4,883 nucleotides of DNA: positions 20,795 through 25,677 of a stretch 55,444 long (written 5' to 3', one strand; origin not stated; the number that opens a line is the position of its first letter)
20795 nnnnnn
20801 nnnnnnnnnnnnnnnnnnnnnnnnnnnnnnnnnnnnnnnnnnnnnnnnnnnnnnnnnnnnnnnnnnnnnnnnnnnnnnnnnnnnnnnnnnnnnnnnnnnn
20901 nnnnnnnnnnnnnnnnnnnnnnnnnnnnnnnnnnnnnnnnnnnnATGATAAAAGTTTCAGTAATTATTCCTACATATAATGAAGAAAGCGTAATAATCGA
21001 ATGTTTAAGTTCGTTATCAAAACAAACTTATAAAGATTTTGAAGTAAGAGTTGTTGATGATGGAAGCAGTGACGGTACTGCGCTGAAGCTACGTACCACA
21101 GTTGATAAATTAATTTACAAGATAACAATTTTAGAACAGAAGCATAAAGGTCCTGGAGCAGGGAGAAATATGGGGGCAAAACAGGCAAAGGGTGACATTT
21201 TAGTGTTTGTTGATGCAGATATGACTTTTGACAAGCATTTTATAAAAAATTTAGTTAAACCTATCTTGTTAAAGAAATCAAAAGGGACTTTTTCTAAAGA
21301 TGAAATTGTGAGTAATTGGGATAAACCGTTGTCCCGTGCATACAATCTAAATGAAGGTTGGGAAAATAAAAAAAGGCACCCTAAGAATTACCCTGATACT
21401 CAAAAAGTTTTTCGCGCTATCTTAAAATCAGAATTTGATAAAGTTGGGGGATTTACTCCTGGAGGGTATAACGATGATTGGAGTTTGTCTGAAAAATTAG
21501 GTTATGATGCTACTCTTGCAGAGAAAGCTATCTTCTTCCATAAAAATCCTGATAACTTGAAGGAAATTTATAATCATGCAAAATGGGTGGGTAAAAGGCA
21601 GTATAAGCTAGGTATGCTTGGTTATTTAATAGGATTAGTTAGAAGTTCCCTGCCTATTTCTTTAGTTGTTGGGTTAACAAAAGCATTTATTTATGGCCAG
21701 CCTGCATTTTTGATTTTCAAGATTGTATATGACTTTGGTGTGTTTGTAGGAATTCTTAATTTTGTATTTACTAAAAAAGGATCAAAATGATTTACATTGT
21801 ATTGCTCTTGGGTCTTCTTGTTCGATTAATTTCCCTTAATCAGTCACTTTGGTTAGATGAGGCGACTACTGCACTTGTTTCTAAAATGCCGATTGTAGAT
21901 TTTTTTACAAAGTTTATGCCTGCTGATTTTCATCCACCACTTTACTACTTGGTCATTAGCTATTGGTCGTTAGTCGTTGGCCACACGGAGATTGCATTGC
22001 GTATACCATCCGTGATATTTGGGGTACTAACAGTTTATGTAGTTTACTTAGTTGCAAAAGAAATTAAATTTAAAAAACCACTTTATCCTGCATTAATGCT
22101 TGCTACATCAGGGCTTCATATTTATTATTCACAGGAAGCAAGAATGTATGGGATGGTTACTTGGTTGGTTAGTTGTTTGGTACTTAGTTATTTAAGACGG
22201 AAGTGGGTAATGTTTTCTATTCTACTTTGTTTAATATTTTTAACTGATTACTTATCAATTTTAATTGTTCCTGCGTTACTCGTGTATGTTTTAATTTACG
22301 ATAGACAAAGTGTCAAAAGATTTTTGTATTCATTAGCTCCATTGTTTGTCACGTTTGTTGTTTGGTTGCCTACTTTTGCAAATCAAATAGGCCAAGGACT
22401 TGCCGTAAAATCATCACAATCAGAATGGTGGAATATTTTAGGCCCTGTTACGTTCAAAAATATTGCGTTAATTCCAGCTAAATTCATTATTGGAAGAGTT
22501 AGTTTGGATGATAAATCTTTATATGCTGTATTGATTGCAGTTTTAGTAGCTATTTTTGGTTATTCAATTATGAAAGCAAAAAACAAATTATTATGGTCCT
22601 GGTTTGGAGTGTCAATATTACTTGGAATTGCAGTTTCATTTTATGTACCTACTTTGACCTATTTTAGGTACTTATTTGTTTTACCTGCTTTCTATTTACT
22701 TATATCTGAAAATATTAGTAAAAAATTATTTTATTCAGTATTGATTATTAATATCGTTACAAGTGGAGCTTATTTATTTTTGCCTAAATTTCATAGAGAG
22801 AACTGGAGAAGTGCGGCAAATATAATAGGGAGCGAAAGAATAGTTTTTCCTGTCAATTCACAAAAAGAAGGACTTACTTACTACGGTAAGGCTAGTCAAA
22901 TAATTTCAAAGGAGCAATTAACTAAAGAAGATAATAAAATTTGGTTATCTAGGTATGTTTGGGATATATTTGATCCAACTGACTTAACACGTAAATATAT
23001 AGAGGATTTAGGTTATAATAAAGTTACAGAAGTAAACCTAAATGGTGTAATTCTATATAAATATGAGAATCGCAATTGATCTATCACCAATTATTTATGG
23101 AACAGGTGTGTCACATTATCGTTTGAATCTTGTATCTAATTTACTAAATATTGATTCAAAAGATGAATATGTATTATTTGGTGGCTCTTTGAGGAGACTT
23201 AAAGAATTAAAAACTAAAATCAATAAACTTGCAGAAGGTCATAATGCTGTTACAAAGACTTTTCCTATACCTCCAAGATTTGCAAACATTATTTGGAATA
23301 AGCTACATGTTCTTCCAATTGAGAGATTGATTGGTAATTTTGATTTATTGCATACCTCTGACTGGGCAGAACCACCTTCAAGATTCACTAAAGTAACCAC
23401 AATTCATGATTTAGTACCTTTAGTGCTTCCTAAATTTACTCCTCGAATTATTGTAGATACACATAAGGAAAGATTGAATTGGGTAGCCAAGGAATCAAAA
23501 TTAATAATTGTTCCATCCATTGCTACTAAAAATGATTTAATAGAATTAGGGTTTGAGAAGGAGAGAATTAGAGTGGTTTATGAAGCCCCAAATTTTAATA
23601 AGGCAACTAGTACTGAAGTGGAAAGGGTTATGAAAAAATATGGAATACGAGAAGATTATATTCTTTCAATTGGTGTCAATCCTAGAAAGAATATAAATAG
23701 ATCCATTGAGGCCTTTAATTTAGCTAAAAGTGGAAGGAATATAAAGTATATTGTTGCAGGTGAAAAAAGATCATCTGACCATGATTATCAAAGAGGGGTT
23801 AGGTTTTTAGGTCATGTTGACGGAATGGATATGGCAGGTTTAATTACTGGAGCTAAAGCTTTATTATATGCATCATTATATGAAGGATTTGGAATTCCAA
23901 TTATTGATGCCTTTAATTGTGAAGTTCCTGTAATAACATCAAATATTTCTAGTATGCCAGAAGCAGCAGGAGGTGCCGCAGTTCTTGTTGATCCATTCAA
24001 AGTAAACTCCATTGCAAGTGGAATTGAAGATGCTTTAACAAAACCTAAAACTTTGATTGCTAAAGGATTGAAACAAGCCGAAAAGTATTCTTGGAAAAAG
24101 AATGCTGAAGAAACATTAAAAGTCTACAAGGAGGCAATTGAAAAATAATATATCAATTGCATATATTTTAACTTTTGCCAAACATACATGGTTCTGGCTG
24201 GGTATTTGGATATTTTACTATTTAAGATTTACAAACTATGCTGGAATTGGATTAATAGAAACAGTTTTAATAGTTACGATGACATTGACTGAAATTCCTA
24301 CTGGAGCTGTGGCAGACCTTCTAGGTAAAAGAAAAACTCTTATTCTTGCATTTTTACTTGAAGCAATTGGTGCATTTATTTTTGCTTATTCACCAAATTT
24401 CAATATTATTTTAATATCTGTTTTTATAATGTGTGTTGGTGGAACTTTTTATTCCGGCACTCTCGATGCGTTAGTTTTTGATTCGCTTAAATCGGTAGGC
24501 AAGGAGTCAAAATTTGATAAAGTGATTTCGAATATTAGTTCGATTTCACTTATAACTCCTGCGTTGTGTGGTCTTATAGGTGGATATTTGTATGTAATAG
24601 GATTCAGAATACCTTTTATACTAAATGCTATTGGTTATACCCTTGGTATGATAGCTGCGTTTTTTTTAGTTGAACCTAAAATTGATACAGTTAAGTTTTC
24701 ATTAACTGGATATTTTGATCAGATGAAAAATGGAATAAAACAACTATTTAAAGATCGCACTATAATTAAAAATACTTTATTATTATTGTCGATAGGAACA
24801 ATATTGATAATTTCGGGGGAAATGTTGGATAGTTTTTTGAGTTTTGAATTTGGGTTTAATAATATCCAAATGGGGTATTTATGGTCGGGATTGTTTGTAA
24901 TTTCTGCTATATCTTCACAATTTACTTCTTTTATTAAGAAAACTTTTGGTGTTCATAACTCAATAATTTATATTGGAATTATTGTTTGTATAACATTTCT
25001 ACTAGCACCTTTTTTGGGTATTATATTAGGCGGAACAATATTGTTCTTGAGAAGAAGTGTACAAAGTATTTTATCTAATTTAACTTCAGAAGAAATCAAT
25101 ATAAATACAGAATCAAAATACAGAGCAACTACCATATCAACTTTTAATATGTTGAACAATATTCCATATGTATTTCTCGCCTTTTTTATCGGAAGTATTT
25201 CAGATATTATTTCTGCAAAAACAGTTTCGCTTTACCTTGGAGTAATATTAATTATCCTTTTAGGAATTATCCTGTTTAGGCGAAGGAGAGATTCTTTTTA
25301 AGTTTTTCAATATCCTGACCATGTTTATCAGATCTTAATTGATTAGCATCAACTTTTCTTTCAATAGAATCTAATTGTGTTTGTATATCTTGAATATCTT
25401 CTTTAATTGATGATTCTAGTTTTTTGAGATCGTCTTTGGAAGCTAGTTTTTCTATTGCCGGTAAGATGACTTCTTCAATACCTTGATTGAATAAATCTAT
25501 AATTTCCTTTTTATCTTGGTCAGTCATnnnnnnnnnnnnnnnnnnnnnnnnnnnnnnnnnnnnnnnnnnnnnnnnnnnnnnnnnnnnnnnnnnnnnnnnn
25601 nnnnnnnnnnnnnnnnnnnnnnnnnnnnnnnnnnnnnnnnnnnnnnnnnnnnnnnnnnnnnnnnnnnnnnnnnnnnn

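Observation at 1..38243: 38-kb co-directional glycan-assembly super-locus with about nine GT-C-type membrane glycosyltransferase paralogs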

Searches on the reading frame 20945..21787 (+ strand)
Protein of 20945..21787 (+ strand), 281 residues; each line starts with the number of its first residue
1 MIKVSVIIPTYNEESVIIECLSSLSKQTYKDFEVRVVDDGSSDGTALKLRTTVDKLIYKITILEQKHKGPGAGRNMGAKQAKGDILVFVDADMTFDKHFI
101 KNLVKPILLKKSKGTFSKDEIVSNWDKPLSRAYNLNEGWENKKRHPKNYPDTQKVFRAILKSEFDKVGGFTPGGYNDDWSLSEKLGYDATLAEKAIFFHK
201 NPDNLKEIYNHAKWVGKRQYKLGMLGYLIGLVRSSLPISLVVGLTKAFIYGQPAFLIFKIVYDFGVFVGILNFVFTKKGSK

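Call 5: search_protein_families(library=pfam, proteins=[window:20945-21787:+], max_evalue=0.01)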
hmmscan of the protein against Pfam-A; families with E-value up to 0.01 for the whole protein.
window:20945-21787:+ (281 aa): 3 families
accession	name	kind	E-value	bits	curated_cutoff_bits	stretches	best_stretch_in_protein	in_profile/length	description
PF00535.33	Glycos_transf_2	-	4.1e-31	108.6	23.3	1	5-132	1-131/168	Glycosyl transferase family 2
PF13641.12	Glyco_tranf_2_3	-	2.1e-14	54.5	27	1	4-133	3-136/230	Glycosyltransferase like family 2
PF10111.15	Glyco_tranf_2_2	-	2.1e-11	44.3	27.3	1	5-99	1-98/276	Glycosyltransferase like family 2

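Call 24: search_solved_structures(query=window:20945-21787:+, max_evalue=0.001)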
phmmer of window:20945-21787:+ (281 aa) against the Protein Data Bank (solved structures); distinct sequences matched with E-value up to 0.001: 33.
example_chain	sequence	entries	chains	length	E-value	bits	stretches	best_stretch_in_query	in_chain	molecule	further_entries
5hea_A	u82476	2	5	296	6.3e-18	68.2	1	4-107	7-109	Putative glycosyltransferase (GalT1)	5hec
5tze_C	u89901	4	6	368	1.3e-17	67.1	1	3-103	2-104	Glycosyl transferase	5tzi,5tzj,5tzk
5tz8_A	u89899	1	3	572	2.7e-17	66.1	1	3-103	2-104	Glycosyl transferase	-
2z87_A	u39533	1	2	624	4.3e-17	65.5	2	4-94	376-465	Chondroitin synthase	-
2z86_A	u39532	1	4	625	4.3e-17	65.5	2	4-94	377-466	Chondroitin synthase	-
5mlz_A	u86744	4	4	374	2.2e-10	43.4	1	2-107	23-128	Dolichol monophosphate mannose synthase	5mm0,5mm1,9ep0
6p61_A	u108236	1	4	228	1e-09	41.3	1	4-104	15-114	Glycosyltransferase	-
3bcv_A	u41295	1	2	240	2.4e-09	40.1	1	3-98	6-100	Putative glycosyltransferase protein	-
6yv7_B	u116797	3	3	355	8.5e-09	38.3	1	3-96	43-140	Glycosyl transferase, family 2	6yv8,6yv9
6yv7_A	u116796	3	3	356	8.5e-09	38.3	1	3-96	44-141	Glycosyl transferase, family 2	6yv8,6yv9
8vh7_A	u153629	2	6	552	2.2e-08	36.9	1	4-111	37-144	Heparosan synthase B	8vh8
8viw_A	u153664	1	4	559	2.2e-08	36.9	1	4-111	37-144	Heparosan synthase B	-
8bz8_A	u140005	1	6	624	6.3e-08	35.4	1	2-95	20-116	Glycosyltransferase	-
8bz4_A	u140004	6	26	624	6.3e-08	35.4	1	2-95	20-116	Glycosyltransferase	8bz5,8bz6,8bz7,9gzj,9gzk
9bhc_C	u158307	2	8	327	8.3e-08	35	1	3-104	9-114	Undecaprenyl-phosphate 4-deoxy-4-formamido-L-arabinose transferase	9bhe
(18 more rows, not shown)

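Call 50: search_protein_families(library=ncbifam, proteins=[window:20945-21787:+], max_evalue=0.00001)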
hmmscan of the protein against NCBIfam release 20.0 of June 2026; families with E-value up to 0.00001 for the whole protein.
window:20945-21787:+ (281 aa): 23 families
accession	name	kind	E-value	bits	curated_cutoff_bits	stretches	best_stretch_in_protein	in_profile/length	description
NF041875.1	EPS_EpsD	equivalog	2.1e-24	86.6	370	1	4-108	1-105/325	exopolysaccharide biosynthesis glycosyltransferase EpsD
TIGR04283.1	glyco_like_mftF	equivalog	5.7e-20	71.9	182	1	4-185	1-169/221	TIGR04283 family arsenosugar biosynthesis glycosyltransferase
NF007482.0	PRK10073.1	equivalog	7.5e-19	67.9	423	1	3-104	7-107/334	glycosyltransferase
TIGR03937.1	PgaC_IcaA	equivalog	1.3e-18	67.2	422.3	1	3-110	46-153/407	poly-beta-1,6-N-acetyl-D-glucosamine synthase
NF047683.1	TeichurnBiosyTuaG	equivalog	8.5e-17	61.6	400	1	3-131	7-135/252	teichuronic acid biosynthesis protein TuaG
NF010496.0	PRK13915.1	equivalog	1.4e-15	57.2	262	1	3-111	32-146/307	glucosyl-3-phosphoglycerate synthase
NF038299.1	EPS_HpsN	equivalog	3.2e-15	55.9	425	1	3-107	2-106/317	hormogonium polysaccharide biosynthesis glycosyltransferase HpsN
TIGR03965.1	mycofact_glyco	equivalog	4.8e-15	55.4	280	1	3-105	75-177/467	mycofactocin biosynthesis glycosyltransferase MftF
NF050050.1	ProtGlycPglI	equivalog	5.9e-14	52.1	500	1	2-105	2-106/306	GalNAc(5)-diNAcBac-PP-undecaprenol beta-1,3-glucosyltransferase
NF041394.1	GtaseAglG_Halo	equivalog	1.1e-12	47.9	440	1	3-105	2-105/304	glucosyl-dolichyl phosphate glucuronosyltransferase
TIGR04242.1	nodulat_NodC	equivalog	1.1e-12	47.6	550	1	3-105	49-154/395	chitooligosaccharide synthase NodC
NF038302.1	EPS_HpsE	equivalog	7.4e-11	41.6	300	1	3-126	2-129/307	hormogonium polysaccharide biosynthesis glycosyltransferase HpsE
NF007986.1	PRK10714.1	equivalog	1.6e-10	40.5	529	1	3-105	7-113/316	undecaprenyl-phosphate 4-deoxy-4-formamido-L-arabinose transferase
NF050819.1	PolSacchBiosHfsG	equivalog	1.7e-10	40.6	500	1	3-137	13-150/302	polysaccharide biosynthesis protein HfsG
TIGR03469.1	HpnB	hypoth_equivalog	3.5e-10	39.5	379.25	1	3-107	45-160/386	hopene-associated glycosyltransferase HpnB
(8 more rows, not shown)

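Call 82: search_solved_structures(query=A4, max_evalue=0.0001)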
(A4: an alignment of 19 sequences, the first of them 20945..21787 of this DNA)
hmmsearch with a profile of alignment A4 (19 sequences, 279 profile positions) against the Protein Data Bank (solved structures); distinct sequences matched with E-value up to 0.0001: 49.
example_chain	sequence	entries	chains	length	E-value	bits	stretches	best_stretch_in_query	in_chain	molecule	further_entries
2z87_A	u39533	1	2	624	8.3e-34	120.1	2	3-97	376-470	Chondroitin synthase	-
2z86_A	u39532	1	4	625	8.3e-34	120.1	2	3-97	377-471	Chondroitin synthase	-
5hea_A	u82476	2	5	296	5e-25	91.3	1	3-107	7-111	Putative glycosyltransferase (GalT1)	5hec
5tze_C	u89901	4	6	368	1.4e-23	86.5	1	1-102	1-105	Glycosyl transferase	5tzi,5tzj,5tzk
5tz8_A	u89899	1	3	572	2.6e-23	85.6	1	1-102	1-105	Glycosyl transferase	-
3bcv_A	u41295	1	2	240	1.1e-19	73.8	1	2-99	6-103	Putative glycosyltransferase protein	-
5mlz_A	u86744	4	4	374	3.4e-19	72.2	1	1-123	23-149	Dolichol monophosphate mannose synthase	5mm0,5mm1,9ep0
6p61_A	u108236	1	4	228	1.9e-17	66.4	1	3-106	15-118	Glycosyltransferase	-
8vh7_A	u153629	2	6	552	1.7e-16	63.3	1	3-108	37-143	Heparosan synthase B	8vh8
8viw_A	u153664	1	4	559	1.8e-16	63.2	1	3-108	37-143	Heparosan synthase B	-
6h1j_A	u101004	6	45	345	1e-14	57.5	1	2-101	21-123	Probable ss-1,3-N-acetylglucosaminyltransferase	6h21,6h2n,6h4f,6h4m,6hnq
9omm_A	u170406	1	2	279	1.9e-14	56.5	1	3-101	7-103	Glycosyltransferase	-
9omh_A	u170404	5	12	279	1.9e-14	56.5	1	3-101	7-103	Glycosyltransferase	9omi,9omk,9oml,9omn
9omj_A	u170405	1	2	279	2e-14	56.5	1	3-101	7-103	Glycosyltransferase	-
8bz8_A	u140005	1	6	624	2.3e-14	56.3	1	1-97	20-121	Glycosyltransferase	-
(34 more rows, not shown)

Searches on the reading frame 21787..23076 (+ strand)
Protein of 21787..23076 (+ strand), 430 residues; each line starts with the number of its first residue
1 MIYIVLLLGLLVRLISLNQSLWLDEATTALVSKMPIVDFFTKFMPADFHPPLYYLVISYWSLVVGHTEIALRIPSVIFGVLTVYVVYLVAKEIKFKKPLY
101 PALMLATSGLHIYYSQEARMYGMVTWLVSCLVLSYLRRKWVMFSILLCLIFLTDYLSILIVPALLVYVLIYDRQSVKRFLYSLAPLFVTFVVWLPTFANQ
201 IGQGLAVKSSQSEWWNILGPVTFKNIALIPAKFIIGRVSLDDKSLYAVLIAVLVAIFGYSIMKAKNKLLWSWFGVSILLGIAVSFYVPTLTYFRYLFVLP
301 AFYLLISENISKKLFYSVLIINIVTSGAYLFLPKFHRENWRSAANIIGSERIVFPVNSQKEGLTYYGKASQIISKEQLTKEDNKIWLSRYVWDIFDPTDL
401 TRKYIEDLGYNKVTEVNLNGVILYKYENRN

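Call 3: search_protein_families(library=pfam, proteins=[window:21787-23076:+], max_evalue=0.01)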
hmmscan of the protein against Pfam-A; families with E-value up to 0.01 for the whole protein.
window:21787-23076:+ (430 aa): 1 family
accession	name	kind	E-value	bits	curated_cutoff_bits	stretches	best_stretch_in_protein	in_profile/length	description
PF13231.12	PMT_2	-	5.3e-10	40.2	26.1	1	49-193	2-154/160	Dolichyl-phosphate-mannose-protein mannosyltransferase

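Call 10: search_protein_families(library=ncbifam, proteins=[window:21787-23076:+], max_evalue=0.1)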
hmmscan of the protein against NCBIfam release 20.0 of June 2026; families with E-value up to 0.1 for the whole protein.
window:21787-23076:+ (430 aa): 1 family
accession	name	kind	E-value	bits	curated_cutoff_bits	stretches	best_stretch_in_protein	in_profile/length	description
TIGR03663.1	TIGR03663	subfamily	3.8e-08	32.8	126.25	1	2-137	4-139/435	flippase activity-associated protein Agl23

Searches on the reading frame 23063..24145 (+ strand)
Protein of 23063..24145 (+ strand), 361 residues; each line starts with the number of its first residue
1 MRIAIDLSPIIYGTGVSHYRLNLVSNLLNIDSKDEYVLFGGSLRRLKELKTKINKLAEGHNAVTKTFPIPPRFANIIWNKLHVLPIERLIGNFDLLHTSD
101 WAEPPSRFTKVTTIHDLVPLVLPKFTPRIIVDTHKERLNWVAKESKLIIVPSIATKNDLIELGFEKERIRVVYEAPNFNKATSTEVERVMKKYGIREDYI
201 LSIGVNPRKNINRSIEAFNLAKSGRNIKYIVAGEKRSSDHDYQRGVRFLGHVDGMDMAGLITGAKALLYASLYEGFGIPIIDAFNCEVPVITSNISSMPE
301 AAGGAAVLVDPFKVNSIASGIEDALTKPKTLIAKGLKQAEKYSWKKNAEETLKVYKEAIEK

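Call 5: search_protein_families(library=pfam, proteins=[window:23063-24145:+], max_evalue=0.01)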
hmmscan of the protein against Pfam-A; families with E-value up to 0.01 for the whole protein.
window:23063-24145:+ (361 aa): 4 families
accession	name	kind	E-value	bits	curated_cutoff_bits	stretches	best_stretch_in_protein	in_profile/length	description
PF00534.26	Glycos_transf_1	-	2.8e-22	79.5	26.4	1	193-330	9-161/172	Glycosyl transferases group 1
PF13692.12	Glyco_trans_1_4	-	7.8e-17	62.3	27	1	200-326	4-141/142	Glycosyl transferases group 1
PF13439.12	Glyco_transf_4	-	1.8e-11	44.8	28.5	1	53-173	37-163/170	Glycosyltransferase Family 4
PF13524.12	Glyco_trans_1_2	-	0.0095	16.3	25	0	222-301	10-88/144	Glycosyl transferase-like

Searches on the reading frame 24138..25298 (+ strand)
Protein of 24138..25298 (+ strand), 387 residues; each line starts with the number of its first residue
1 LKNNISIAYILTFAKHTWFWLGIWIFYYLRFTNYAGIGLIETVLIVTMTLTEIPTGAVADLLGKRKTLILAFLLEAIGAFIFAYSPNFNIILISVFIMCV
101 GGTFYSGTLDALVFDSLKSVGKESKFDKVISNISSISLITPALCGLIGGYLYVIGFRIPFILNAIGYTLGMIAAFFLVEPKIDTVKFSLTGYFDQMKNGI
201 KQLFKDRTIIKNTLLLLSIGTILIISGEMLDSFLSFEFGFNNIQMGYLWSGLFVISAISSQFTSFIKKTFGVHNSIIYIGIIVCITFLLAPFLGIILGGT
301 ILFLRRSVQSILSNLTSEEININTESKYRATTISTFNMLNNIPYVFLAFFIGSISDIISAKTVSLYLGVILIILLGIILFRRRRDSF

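Call 5: search_protein_families(library=pfam, proteins=[window:24138-25298:+], max_evalue=0.01)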
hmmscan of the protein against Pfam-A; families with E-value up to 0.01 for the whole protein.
window:24138-25298:+ (387 aa): 2 families
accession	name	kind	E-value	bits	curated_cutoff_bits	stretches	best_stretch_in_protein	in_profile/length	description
PF07690.21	MFS_1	-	4.4e-22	78.9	33.4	1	6-341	2-340/347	Major Facilitator Superfamily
PF05977.19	MFS_3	-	0.00012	21.1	27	1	45-186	55-197/524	Transmembrane secretion effector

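Call 50: search_protein_families(library=ncbifam, proteins=[window:24138-25298:+], max_evalue=0.00001)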
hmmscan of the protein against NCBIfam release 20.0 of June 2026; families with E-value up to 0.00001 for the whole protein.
window:24138-25298:+ (387 aa): 5 families
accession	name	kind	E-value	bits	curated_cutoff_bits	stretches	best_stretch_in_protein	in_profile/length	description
NF000049.1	tet_MFS_40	exception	8.1e-11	41.7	800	1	37-179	45-184/406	tetracycline efflux MFS transporter Tet(40)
TIGR00710.1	efflux_Bcr_CflA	subfamily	6.2e-10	39.1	200.9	1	42-270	47-265/385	Bcr/CflA family efflux MFS transporter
TIGR00880.1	2_A_01_02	superfamily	1.2e-09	38.4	131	1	53-179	16-139/141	multidrug resistance protein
NF008270.1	PRK11043.1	equivalog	3.6e-08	32.9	430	1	37-214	42-211/382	purine nucleoside transporter PunC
NF008650.1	PRK11646.1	equivalog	5.7e-08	32.2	469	1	53-216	64-217/400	multidrug efflux MFS transporter MdtH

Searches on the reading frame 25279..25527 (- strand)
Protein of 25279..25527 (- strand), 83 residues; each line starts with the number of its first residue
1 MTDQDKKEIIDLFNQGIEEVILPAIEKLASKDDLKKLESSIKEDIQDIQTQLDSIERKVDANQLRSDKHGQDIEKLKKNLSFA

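Call 73: search_protein_families(library=pfam, proteins=[window:25279-25527:-], max_evalue=0.001)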
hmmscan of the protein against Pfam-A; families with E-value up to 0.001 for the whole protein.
window:25279-25527:- (83 aa): 1 family
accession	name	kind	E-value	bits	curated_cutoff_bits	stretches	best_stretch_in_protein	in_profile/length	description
PF07798.16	CCDC90-like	-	0.0004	20.7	33.5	1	4-80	18-95/175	Coiled-coil domain-containing protein 90-like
